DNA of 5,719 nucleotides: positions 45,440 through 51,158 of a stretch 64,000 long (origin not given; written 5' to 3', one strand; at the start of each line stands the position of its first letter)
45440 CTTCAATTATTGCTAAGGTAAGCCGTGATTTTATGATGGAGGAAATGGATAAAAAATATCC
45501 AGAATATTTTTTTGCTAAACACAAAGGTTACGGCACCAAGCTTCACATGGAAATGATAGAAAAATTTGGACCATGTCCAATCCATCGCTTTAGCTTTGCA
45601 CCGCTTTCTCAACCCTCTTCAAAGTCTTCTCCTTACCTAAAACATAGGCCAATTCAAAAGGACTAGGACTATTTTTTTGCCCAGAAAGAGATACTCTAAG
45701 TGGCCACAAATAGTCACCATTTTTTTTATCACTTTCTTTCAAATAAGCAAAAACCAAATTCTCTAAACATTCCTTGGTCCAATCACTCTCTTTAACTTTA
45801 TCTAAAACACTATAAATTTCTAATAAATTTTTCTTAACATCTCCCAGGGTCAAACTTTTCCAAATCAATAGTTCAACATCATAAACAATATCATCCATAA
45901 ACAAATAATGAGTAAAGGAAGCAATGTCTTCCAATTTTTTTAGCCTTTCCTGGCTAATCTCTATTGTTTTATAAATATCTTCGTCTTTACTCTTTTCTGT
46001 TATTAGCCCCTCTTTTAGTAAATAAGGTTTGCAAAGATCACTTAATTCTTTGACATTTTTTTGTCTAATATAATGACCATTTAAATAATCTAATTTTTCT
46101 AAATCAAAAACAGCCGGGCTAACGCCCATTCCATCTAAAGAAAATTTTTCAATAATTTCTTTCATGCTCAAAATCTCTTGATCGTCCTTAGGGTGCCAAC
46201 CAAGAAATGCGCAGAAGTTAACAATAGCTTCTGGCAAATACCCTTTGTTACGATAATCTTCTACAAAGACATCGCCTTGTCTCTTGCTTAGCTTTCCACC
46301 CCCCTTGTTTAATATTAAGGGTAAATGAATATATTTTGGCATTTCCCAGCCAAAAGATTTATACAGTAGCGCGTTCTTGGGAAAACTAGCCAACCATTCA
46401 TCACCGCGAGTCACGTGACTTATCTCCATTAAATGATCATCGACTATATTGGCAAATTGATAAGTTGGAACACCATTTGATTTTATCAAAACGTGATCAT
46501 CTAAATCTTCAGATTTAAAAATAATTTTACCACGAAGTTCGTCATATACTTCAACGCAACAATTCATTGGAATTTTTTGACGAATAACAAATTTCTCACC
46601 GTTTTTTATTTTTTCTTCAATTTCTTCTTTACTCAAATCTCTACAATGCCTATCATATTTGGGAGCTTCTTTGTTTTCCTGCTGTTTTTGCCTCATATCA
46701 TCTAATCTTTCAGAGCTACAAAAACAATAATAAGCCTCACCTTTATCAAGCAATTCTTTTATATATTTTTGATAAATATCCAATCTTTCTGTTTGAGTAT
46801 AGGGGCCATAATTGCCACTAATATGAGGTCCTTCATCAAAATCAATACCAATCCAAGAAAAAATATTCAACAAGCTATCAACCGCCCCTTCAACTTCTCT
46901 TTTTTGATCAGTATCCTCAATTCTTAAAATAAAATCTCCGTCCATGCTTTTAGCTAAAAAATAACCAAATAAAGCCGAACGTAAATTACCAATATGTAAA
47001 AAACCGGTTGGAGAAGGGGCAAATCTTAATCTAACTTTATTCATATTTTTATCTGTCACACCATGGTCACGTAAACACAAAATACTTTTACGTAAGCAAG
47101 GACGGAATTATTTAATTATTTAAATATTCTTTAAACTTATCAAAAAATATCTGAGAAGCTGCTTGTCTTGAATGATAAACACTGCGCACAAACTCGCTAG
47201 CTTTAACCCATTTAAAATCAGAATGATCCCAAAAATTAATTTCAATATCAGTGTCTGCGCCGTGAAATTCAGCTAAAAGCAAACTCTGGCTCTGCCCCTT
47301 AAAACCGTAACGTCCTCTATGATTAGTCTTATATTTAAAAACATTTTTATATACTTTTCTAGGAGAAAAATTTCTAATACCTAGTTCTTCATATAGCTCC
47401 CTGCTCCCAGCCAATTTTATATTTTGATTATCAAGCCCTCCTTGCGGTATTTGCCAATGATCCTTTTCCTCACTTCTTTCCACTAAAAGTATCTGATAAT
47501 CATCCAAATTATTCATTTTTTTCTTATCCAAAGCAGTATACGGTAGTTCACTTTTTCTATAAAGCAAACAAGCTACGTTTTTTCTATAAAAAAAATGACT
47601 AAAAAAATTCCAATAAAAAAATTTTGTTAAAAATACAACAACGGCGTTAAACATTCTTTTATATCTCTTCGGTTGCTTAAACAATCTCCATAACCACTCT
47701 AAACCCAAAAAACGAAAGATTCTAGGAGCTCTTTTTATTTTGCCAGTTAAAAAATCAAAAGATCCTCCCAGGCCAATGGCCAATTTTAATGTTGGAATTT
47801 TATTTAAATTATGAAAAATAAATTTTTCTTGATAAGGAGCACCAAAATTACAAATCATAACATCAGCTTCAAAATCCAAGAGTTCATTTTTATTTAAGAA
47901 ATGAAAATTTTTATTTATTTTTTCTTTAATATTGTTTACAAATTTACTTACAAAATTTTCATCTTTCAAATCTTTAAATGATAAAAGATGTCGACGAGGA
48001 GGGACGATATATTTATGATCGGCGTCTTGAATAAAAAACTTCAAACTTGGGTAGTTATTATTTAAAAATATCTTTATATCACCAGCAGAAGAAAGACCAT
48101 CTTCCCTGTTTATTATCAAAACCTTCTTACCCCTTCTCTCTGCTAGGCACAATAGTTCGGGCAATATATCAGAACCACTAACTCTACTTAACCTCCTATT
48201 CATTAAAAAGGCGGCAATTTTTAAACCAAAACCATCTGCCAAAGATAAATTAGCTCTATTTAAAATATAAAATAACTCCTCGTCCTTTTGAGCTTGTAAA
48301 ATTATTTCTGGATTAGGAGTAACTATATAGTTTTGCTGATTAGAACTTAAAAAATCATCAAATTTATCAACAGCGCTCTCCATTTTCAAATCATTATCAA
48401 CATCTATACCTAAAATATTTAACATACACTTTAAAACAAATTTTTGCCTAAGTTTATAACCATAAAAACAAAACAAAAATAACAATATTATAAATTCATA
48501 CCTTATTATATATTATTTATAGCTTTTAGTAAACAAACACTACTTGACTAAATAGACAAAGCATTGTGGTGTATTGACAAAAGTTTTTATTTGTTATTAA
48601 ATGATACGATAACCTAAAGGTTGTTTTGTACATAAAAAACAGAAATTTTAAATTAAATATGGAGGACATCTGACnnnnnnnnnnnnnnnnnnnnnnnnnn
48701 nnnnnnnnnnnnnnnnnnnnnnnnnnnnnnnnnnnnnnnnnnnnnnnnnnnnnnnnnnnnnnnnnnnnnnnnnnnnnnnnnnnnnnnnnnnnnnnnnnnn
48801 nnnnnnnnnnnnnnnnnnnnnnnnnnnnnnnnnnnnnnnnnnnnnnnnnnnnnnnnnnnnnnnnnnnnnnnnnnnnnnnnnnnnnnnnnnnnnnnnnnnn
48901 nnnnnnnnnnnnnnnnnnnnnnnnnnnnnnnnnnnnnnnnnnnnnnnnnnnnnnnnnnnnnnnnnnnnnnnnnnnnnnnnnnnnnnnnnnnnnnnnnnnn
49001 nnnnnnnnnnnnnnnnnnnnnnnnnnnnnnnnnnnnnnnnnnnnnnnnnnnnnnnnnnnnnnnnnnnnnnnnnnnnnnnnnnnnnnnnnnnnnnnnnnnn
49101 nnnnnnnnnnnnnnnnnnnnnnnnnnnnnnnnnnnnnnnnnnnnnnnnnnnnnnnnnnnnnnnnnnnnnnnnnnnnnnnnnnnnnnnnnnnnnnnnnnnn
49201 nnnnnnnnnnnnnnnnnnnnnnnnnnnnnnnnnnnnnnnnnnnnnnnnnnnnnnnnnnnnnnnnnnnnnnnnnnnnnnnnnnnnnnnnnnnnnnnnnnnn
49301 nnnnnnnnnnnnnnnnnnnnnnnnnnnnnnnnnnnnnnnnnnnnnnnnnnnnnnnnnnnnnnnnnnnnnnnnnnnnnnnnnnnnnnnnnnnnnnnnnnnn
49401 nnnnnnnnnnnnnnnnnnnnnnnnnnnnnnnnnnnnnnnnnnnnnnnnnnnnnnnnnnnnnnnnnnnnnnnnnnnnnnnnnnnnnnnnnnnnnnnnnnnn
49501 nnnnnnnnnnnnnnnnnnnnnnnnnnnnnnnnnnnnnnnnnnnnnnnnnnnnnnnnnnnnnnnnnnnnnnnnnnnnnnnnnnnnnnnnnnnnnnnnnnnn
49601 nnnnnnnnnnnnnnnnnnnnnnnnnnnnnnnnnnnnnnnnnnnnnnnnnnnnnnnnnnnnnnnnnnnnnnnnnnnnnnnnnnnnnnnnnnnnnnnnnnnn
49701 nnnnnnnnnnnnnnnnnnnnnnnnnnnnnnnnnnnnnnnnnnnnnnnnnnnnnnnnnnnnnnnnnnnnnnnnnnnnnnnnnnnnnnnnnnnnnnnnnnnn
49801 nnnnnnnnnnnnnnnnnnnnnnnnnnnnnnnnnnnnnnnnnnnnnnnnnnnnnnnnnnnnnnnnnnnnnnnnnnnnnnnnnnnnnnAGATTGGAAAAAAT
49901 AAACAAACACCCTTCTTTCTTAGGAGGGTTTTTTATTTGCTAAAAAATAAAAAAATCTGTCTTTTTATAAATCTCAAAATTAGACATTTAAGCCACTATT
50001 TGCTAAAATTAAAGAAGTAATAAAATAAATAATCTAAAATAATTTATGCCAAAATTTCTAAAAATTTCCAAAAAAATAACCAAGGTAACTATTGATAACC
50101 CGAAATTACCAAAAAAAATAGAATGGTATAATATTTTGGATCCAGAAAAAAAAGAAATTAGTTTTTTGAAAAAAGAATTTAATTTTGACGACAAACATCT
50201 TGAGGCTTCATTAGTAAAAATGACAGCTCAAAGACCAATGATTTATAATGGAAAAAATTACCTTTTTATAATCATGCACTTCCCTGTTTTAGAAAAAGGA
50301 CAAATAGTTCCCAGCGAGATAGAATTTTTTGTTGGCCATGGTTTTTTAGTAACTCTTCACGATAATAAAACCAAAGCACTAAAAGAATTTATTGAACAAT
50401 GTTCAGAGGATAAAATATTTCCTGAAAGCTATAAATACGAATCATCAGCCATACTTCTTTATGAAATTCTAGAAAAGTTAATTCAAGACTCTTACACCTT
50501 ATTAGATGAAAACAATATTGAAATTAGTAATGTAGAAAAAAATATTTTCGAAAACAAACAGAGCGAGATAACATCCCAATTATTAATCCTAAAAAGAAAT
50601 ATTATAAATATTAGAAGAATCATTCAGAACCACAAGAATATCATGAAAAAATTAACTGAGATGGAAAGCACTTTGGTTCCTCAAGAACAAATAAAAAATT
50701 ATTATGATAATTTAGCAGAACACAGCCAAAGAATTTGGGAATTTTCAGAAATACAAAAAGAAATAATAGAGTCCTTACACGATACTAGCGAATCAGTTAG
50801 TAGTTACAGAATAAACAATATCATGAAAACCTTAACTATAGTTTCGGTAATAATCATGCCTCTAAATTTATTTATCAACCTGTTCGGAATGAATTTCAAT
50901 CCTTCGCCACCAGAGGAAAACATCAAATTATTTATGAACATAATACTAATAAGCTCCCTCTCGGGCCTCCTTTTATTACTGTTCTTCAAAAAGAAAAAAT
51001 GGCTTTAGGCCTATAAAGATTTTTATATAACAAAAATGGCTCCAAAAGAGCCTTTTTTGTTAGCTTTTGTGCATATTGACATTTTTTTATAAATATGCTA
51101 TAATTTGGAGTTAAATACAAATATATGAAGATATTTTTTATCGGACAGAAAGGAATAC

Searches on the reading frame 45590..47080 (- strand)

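Call 78: search_protein_families(library=pfam, proteins=[window:45590-47080:-], max_evalue=0.00001)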
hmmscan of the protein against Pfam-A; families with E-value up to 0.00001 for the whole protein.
window:45590-47080:- (496 aa): 2 families
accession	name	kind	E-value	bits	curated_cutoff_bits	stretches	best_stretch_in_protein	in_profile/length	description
PF00749.27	tRNA-synt_1c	-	2.4e-106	355.6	23.4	1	15-331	1-313/314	tRNA synthetases class I (E and Q), catalytic domain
PF19269.4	Anticodon_2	-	1.7e-28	100.2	23.6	1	346-493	2-140/141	Anticodon binding domain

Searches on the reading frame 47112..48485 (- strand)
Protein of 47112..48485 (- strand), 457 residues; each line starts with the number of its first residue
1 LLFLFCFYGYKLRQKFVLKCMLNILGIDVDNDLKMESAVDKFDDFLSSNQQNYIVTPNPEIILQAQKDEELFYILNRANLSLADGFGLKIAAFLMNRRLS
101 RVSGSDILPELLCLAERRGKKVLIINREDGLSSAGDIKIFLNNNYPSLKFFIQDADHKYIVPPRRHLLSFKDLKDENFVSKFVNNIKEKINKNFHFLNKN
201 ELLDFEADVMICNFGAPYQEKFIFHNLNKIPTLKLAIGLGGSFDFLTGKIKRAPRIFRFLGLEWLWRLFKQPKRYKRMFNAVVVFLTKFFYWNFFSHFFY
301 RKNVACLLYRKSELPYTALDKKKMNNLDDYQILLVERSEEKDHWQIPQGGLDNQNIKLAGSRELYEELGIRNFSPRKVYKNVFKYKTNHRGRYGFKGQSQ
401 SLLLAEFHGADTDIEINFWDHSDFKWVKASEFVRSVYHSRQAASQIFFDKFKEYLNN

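Call 78: search_protein_families(library=pfam, proteins=[window:47112-48485:-], max_evalue=0.00001)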
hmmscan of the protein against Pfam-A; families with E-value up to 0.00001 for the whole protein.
window:47112-48485:- (457 aa): 2 families
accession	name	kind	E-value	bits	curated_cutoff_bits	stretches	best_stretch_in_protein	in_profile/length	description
PF03808.19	Glyco_tran_WecG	-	8.1e-30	104.3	27.4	1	78-278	1-167/168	Glycosyl transferase WecG/TagA/CpsF family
PF00293.34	NUDIX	-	3.7e-09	37.1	21.1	1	329-432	14-118/134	NUDIX domain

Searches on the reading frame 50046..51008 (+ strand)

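Call 78: search_protein_families(library=pfam, proteins=[window:50046-51008:+], max_evalue=0.00001)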
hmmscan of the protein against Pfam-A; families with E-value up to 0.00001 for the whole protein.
window:50046-51008:+ (320 aa): 1 family
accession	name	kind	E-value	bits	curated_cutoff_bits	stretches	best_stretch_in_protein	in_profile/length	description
PF01544.23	CorA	-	5.6e-48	164.2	27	1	24-316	3-292/292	CorA-like Mg2+ transporter protein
